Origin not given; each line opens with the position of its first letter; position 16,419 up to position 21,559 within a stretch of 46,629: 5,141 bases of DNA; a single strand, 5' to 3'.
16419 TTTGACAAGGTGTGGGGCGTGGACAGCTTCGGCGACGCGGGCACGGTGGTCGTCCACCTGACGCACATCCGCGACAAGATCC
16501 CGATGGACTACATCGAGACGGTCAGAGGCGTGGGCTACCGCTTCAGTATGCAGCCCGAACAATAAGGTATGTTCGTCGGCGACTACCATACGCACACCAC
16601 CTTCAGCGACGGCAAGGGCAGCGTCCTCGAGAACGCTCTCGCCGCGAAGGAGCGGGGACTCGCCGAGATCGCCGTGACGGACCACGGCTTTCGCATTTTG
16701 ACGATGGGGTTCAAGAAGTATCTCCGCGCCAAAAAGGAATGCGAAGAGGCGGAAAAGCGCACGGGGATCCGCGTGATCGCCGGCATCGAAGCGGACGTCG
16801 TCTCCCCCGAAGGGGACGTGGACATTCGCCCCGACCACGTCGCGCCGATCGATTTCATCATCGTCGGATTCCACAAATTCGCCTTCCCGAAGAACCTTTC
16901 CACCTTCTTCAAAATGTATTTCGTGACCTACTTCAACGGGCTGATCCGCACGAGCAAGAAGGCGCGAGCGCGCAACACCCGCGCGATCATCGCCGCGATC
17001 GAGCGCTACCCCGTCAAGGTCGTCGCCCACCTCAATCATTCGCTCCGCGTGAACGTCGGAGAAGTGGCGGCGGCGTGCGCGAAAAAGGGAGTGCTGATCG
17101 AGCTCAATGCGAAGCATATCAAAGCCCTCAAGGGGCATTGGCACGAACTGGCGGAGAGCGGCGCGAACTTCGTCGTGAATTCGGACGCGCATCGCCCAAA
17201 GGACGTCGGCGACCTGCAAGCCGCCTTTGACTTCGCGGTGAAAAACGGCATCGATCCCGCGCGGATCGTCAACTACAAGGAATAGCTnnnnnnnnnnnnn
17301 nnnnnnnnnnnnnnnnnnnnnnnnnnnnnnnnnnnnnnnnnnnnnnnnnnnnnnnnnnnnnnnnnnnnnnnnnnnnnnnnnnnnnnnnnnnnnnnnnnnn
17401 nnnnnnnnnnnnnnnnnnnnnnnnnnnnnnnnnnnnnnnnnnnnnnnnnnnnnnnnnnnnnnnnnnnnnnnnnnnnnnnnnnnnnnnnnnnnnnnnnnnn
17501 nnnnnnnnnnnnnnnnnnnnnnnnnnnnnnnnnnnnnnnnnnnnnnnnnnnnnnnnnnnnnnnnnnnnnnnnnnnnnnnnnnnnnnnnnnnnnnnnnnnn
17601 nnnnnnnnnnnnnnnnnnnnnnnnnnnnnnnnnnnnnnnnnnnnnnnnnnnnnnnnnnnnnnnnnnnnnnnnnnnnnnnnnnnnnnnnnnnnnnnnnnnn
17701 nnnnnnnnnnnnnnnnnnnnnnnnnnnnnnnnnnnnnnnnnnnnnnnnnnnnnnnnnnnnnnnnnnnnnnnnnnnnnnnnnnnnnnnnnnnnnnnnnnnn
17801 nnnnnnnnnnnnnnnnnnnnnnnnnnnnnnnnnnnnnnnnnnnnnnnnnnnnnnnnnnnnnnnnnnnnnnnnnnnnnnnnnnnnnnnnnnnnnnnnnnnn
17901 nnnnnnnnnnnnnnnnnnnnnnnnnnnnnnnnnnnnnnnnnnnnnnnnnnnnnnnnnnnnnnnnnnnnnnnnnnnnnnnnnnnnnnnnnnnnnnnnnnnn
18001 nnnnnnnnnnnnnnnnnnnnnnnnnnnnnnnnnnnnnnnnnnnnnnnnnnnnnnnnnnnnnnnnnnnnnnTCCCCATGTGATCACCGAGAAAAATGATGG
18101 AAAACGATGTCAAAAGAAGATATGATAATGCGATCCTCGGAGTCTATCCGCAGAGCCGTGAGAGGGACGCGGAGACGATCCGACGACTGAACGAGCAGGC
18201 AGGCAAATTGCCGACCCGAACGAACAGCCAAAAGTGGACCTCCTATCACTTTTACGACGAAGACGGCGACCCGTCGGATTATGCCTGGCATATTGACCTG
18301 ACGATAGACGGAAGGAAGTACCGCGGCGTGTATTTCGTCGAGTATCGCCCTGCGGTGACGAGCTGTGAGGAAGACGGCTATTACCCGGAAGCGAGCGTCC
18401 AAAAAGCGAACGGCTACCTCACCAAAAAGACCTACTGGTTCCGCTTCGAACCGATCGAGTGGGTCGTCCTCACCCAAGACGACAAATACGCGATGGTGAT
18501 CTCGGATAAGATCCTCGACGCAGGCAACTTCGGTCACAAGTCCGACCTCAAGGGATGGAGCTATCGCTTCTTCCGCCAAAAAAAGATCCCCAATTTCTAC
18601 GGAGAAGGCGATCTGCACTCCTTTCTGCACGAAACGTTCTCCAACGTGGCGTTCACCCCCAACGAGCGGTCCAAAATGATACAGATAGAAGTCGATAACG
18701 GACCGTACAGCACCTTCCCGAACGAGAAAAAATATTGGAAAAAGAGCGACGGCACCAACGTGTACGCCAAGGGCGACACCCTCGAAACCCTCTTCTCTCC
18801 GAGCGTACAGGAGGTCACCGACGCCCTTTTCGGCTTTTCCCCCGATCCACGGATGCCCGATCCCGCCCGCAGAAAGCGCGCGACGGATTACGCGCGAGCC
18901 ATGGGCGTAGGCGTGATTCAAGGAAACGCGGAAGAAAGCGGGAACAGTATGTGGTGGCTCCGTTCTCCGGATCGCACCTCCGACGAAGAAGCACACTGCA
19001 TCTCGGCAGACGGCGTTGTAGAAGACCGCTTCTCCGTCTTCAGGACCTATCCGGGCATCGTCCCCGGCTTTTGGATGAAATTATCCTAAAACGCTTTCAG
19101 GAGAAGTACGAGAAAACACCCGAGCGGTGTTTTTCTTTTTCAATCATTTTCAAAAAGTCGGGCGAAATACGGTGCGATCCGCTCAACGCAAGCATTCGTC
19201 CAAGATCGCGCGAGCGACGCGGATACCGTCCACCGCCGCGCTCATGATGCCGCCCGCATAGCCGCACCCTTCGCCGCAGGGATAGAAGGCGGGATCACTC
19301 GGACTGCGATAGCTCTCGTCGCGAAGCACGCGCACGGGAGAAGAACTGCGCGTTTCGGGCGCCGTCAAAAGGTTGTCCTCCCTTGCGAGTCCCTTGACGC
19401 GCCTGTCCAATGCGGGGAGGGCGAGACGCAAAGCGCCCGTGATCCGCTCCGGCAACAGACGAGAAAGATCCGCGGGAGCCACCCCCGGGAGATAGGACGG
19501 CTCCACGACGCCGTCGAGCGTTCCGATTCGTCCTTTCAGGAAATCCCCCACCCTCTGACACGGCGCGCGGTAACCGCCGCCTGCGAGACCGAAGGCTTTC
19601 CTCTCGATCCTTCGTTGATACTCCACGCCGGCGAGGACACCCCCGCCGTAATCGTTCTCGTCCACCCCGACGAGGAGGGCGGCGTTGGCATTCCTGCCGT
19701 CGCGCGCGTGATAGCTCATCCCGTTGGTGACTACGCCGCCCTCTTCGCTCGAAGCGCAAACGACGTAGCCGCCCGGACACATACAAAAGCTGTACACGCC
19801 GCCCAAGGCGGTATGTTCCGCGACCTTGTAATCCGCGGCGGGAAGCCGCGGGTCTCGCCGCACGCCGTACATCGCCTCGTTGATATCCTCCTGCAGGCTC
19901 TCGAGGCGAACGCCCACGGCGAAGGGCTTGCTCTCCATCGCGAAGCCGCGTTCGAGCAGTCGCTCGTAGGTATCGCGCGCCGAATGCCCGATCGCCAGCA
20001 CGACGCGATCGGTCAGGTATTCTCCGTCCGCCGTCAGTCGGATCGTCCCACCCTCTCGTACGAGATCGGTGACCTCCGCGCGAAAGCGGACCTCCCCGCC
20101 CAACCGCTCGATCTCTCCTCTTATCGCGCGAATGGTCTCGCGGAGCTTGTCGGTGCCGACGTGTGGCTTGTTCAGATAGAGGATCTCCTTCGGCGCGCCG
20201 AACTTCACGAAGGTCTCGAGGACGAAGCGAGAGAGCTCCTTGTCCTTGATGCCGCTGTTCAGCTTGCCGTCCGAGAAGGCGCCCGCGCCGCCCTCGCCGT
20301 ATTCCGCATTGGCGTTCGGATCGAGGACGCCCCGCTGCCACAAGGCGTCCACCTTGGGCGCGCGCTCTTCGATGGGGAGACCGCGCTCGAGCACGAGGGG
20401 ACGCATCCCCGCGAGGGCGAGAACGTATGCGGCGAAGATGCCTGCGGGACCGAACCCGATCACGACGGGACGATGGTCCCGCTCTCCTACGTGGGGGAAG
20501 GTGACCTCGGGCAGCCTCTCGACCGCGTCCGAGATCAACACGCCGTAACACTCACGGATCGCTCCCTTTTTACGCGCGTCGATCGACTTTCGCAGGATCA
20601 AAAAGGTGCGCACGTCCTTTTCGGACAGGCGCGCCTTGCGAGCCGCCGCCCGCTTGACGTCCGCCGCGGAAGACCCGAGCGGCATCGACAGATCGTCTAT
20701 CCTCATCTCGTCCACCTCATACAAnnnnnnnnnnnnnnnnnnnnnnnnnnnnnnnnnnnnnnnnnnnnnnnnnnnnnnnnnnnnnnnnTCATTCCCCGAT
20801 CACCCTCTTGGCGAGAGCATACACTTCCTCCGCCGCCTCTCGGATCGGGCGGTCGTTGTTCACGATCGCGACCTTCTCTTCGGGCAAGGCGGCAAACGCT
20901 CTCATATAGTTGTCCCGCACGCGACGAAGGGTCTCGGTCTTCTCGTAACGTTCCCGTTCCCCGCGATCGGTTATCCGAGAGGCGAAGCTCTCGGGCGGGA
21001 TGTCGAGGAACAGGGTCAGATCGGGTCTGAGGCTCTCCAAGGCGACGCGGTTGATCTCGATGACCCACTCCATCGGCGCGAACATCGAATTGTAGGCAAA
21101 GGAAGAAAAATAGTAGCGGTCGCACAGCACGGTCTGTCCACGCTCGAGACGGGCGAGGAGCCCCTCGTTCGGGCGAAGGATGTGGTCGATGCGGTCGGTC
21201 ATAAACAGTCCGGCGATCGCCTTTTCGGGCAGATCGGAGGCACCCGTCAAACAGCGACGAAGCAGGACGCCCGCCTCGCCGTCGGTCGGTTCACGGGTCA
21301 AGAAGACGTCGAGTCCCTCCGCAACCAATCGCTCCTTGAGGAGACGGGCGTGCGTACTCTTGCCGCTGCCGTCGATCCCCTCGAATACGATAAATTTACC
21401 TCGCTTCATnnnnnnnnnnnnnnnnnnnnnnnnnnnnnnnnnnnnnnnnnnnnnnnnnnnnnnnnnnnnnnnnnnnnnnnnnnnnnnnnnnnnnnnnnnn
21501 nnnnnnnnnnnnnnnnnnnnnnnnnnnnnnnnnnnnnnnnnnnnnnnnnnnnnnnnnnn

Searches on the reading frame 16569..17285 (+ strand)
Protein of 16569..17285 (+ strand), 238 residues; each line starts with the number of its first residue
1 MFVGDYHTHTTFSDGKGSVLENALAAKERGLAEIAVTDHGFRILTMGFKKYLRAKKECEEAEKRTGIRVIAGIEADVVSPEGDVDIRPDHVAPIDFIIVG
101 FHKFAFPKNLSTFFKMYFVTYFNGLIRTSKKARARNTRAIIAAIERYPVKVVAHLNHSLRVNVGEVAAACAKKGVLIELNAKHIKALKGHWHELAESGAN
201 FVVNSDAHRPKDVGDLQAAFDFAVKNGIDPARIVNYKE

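Call 61: search_protein_families(library=pfam, proteins=[window:16569-17285:+], max_evalue=0.00001)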
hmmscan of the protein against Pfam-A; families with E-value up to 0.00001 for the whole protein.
window:16569-17285:+ (238 aa): 1 family
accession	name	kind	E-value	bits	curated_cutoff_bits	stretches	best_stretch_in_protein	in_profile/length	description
PF02811.25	PHP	-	1.2e-14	55.5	26.4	1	5-181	1-163/164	PHP domain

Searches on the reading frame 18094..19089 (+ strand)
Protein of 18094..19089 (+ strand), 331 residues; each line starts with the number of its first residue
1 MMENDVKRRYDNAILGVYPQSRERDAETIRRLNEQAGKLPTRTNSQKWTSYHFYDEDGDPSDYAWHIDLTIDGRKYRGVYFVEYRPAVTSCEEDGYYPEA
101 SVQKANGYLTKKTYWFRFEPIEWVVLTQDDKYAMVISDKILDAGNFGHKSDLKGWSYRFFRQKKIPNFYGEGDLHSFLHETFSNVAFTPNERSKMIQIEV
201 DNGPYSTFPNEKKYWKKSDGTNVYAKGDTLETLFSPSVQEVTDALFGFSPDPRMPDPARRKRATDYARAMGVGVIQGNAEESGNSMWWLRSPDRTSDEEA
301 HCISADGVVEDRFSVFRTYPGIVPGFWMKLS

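Call 61: search_protein_families(library=pfam, proteins=[window:18094-19089:+], max_evalue=0.00001)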
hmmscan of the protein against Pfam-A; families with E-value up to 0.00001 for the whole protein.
window:18094-19089:+ (331 aa): 1 family
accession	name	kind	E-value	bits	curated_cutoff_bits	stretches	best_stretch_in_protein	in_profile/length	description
PF19789.6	DUF6273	-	8e-11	42.5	23.5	1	162-329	26-171/172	Domain of unknown function (DUF6273)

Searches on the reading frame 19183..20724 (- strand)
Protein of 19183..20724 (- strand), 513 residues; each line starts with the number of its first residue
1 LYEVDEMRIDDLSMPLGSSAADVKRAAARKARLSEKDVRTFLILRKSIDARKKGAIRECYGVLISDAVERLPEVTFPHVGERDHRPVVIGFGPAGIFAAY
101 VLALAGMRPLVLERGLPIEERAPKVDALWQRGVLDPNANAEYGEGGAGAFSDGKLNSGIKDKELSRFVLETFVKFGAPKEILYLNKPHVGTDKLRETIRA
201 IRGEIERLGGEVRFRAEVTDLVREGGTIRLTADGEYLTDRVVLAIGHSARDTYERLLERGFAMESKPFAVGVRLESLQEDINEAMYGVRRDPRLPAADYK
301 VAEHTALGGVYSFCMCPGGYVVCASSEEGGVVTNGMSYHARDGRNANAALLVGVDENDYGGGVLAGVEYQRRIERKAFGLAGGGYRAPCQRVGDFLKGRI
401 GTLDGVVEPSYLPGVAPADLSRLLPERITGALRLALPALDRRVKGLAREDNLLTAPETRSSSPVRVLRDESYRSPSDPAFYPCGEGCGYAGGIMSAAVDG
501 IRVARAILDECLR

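Call 61: search_protein_families(library=pfam, proteins=[window:19183-20724:-], max_evalue=0.00001)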
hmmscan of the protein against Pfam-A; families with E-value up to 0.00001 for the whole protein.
window:19183-20724:- (513 aa): 3 families
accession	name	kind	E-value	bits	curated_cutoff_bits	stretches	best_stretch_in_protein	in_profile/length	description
PF21688.3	FAD-depend_C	-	2.1e-68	230.9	27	1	267-460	1-197/197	FAD-dependent protein, C-terminal domain-like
PF01266.30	DAO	-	1.1e-09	38.8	27.9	0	197-255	151-212/353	FAD dependent oxidoreductase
PF01593.30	Amino_oxidase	-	3.1e-08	33.8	19.8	0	188-249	200-258/443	Flavin containing amine oxidoreductase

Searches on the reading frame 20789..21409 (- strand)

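Call 61: search_protein_families(library=pfam, proteins=[window:20789-21409:-], max_evalue=0.00001)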
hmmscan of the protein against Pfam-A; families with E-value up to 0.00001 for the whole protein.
window:20789-21409:- (206 aa): 2 families
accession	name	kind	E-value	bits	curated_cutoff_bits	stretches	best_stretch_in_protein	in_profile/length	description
PF02223.23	Thymidylate_kin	-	3.7e-43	147.8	27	1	9-195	1-184/185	Thymidylate kinase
PF01712.25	dNK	-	7.4e-06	26.3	27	0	7-191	1-189/203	Deoxynucleoside kinase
